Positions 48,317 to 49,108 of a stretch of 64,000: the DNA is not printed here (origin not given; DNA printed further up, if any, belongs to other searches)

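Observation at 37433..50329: Twelve copies of an unassigned NGxFE-type beta-sandwich module across three consecutive giant lipoproteins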

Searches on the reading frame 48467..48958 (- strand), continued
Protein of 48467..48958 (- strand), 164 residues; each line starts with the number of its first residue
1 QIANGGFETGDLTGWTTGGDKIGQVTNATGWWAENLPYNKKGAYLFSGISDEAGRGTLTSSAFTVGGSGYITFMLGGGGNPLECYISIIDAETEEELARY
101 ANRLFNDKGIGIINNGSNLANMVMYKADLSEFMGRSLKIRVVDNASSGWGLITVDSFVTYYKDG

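Call 99: find_encoding_contigs(protein=P0121, flank=8000, max_places=1)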
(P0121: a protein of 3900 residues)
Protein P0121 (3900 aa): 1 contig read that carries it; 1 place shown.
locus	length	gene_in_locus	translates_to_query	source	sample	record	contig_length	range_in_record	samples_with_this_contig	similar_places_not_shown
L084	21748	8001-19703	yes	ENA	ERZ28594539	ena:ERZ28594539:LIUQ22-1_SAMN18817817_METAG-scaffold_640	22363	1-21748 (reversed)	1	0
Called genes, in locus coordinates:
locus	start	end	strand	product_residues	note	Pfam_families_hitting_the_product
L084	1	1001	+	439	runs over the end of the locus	PF01547:SBP_bac_1, PF13416:SBP_bac_8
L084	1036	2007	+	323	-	PF00528:BPD_transp_1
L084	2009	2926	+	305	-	PF00528:BPD_transp_1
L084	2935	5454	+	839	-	PF13385:Laminin_G_3, PF00251:Glyco_hydro_32N, PF08244:Glyco_hydro_32C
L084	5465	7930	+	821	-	-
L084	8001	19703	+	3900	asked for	PF07554:FIVAR (faint), PF26814:Gp89 (faint), PF13230:GATase_4 (faint), PF13783:DUF4177 (faint)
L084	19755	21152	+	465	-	PF00251:Glyco_hydro_32N, PF08244:Glyco_hydro_32C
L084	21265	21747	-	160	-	?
